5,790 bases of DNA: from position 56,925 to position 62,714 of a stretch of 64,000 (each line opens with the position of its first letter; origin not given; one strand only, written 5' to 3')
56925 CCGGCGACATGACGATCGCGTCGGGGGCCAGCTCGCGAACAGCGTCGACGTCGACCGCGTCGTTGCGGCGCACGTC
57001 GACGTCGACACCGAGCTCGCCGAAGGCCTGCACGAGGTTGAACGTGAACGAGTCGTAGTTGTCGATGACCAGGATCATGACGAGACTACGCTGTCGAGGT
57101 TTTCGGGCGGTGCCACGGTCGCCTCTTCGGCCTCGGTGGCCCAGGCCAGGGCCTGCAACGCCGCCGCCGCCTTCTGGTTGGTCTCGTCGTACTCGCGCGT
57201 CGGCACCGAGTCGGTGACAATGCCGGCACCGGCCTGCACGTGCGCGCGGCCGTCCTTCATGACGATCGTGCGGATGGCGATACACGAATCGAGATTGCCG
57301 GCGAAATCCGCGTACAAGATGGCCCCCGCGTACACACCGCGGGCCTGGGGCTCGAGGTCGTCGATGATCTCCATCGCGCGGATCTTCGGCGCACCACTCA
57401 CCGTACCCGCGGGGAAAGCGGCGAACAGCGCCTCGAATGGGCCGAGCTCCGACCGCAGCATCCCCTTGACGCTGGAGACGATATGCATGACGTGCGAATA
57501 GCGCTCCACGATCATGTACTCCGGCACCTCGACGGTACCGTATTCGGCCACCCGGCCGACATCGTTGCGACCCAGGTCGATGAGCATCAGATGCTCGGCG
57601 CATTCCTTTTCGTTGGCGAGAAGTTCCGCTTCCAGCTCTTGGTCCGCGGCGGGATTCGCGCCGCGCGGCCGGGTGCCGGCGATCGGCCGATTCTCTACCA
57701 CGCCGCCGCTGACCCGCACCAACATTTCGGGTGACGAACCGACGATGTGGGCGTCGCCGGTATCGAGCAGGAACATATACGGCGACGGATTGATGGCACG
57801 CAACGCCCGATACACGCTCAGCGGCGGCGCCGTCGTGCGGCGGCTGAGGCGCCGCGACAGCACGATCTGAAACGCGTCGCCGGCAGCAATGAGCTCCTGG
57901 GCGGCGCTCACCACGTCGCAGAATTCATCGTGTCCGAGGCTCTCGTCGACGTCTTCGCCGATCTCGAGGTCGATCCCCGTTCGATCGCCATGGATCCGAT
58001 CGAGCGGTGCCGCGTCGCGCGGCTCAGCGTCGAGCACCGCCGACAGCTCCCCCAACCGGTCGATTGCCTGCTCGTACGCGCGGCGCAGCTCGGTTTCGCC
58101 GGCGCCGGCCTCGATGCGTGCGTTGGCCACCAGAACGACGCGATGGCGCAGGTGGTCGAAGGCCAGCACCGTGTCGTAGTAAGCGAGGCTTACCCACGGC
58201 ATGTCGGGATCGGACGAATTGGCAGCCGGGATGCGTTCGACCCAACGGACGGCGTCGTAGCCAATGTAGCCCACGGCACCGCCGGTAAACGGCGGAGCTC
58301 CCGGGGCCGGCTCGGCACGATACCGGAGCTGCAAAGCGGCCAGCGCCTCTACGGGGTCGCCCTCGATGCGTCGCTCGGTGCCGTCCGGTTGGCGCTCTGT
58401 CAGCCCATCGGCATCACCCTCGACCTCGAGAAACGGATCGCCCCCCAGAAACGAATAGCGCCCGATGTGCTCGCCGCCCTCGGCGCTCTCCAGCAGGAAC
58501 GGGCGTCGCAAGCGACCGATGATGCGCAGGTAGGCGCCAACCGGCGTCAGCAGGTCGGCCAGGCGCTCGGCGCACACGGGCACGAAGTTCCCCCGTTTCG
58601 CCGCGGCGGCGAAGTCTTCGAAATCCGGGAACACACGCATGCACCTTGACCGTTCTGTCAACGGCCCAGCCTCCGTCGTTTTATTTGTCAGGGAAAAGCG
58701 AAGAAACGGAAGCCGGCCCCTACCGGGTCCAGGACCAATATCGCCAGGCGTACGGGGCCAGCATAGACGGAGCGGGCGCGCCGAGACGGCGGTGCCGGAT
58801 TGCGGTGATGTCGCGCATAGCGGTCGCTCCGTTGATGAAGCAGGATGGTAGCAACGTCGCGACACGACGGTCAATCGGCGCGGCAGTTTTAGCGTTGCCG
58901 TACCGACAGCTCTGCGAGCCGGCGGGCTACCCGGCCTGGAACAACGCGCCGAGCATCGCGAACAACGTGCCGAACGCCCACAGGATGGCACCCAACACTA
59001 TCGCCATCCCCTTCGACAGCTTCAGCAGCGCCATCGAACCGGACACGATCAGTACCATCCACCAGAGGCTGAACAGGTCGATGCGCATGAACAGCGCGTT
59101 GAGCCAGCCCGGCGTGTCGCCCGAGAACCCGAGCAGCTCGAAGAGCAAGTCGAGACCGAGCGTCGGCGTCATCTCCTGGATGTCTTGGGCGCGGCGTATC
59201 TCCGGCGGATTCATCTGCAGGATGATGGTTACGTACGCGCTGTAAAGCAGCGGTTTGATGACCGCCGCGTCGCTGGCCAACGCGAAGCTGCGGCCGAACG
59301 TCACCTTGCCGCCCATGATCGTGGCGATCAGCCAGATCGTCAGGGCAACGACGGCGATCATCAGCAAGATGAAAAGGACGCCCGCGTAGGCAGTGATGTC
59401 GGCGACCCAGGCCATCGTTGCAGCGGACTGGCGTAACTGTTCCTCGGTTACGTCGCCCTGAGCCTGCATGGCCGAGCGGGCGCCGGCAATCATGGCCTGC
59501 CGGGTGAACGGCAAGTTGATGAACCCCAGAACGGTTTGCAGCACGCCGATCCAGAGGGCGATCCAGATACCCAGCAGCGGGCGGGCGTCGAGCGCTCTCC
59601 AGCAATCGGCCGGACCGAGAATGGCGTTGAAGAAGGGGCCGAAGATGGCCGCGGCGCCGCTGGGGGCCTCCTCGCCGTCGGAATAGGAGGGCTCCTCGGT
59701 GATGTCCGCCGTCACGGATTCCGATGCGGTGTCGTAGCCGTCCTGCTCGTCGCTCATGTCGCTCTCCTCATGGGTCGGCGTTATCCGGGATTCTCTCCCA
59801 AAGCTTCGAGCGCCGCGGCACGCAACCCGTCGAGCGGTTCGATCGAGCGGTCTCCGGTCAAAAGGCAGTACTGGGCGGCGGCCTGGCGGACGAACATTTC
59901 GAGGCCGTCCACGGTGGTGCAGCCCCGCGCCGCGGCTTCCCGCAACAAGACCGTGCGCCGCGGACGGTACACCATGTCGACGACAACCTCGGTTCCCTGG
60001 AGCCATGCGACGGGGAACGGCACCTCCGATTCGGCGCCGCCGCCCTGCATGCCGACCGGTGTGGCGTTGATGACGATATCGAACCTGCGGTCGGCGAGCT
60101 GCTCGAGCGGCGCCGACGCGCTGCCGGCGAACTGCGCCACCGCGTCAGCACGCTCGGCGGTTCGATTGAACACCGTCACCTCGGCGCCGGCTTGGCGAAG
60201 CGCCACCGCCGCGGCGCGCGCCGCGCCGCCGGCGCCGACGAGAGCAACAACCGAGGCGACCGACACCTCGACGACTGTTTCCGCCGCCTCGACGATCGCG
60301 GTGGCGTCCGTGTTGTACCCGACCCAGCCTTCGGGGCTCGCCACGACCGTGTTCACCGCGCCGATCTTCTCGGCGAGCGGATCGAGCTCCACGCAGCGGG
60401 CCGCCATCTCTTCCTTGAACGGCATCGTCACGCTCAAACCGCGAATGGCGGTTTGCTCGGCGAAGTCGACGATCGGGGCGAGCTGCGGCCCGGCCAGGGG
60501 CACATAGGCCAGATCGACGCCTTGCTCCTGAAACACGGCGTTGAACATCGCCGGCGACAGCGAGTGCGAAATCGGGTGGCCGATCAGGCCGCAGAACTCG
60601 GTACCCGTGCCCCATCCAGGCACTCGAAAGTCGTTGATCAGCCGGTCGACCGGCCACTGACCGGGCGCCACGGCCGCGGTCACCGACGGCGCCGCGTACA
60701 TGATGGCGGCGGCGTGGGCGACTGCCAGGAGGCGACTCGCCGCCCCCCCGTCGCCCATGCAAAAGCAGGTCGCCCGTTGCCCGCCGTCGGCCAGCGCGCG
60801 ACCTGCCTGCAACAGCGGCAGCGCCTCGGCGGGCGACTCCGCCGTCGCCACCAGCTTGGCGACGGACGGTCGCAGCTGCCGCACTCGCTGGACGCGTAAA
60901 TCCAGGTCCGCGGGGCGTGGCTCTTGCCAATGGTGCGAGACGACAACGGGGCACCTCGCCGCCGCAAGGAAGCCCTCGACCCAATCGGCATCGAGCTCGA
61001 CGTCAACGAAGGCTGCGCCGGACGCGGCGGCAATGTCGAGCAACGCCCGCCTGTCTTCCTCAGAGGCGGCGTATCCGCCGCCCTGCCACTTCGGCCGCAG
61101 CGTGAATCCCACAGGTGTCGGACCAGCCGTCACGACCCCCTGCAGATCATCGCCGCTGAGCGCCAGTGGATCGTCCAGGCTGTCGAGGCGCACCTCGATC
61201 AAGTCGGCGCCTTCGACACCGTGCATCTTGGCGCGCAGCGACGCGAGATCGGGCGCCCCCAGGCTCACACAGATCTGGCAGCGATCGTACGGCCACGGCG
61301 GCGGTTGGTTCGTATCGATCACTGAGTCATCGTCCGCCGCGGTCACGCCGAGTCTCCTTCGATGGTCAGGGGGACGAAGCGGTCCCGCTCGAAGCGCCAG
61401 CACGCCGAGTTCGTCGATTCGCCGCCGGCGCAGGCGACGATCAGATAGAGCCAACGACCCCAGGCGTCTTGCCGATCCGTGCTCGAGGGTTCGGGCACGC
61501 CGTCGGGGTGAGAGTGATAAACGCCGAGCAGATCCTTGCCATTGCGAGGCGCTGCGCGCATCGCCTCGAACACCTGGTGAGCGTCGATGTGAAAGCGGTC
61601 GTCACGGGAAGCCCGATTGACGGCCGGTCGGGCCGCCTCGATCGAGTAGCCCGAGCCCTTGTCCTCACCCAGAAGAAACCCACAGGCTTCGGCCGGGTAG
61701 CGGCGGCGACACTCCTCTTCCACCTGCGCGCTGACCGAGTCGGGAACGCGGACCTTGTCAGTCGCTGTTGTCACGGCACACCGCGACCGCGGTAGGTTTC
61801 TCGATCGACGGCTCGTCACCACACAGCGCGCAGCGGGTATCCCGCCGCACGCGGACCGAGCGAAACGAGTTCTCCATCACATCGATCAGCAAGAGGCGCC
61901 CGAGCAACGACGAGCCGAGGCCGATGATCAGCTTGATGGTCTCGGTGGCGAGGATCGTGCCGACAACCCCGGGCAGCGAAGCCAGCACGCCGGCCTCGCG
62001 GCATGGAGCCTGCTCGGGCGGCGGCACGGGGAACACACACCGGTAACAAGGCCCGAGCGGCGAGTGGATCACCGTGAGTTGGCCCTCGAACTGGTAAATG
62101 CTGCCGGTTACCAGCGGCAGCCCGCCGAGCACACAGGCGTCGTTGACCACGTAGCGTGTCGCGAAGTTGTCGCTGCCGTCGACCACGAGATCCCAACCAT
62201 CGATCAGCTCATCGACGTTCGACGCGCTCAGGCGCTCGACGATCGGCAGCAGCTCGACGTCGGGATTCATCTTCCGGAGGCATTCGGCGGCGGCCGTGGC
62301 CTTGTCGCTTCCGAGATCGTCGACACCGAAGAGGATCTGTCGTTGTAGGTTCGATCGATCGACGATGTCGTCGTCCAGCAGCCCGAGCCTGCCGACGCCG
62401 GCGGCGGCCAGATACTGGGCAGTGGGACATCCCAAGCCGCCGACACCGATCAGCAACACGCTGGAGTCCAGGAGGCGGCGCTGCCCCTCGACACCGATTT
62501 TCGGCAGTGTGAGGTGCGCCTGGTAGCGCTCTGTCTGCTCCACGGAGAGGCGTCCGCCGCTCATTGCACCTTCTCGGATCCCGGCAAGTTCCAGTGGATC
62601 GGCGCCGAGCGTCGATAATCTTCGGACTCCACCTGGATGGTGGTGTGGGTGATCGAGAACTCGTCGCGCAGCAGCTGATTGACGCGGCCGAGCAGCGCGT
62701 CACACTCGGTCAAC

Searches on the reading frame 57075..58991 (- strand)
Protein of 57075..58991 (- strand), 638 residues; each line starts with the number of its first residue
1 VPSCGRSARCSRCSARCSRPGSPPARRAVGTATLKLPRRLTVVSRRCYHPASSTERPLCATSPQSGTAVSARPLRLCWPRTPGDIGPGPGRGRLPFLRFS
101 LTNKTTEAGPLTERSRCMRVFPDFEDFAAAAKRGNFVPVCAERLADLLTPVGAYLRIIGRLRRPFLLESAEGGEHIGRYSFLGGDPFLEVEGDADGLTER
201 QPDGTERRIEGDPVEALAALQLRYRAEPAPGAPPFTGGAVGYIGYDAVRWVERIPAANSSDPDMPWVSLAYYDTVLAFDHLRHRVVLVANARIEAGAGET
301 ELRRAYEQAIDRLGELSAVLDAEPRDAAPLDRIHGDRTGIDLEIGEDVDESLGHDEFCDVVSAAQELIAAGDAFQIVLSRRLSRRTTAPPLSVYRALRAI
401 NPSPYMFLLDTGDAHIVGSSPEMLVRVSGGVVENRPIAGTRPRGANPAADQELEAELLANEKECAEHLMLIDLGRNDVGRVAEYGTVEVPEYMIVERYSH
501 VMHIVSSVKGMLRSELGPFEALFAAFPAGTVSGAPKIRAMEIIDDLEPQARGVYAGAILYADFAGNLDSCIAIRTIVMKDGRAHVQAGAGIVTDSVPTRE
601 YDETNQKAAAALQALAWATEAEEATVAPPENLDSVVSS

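Call 34: search_protein_families(library=pfam, proteins=[window:57075-58991:-], max_evalue=0.00001)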
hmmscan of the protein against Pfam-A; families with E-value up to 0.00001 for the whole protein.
window:57075-58991:- (638 aa): 2 families
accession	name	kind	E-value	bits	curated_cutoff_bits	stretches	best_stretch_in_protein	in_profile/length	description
PF00425.24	Chorismate_bind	-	3.5e-91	305.8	27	1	355-607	3-257/257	chorismate binding enzyme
PF04715.19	Anth_synt_I_N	-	3e-32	112.2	23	1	146-286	1-139/140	Anthranilate synthase component I, N terminal region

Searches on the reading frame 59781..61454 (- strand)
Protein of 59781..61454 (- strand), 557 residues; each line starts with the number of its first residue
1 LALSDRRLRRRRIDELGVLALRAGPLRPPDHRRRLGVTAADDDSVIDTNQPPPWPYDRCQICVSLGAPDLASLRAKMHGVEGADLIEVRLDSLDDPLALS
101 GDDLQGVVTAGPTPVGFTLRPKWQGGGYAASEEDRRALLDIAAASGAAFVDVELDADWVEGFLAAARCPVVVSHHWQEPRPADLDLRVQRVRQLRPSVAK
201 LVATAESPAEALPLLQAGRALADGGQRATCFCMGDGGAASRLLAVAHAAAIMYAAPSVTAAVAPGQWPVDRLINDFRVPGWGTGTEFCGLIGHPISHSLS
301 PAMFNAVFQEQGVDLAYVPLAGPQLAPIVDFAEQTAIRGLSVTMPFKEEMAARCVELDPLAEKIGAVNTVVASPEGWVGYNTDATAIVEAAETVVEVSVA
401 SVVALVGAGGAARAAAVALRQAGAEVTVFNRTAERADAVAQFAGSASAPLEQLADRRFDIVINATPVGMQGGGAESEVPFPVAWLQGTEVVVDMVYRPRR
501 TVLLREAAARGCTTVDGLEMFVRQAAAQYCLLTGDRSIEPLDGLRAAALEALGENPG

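Call 34: search_protein_families(library=pfam, proteins=[window:59781-61454:-], max_evalue=0.00001)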
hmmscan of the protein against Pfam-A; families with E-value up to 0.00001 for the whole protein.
window:59781-61454:- (557 aa): 3 families
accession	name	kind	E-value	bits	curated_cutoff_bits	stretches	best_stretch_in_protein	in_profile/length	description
PF01487.21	DHquinase_I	-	2.3e-30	106.8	22.2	1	62-272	1-226/230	Type I 3-dehydroquinase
PF08501.16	Shikimate_dh_N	-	1.2e-23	83.6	27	1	290-370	1-83/83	Shikimate dehydrogenase substrate binding domain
PF01488.26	Shikimate_DH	-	3.5e-08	34.1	24.3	1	391-465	3-83/138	Shikimate / quinate 5-dehydrogenase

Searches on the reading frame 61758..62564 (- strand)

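Call 34: search_protein_families(library=pfam, proteins=[window:61758-62564:-], max_evalue=0.00001)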
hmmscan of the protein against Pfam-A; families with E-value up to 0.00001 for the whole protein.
window:61758-62564:- (268 aa): 1 family
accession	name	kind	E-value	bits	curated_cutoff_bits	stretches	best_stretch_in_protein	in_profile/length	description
PF00899.27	ThiF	-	6.5e-77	258.3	28.1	1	14-245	1-236/238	ThiF family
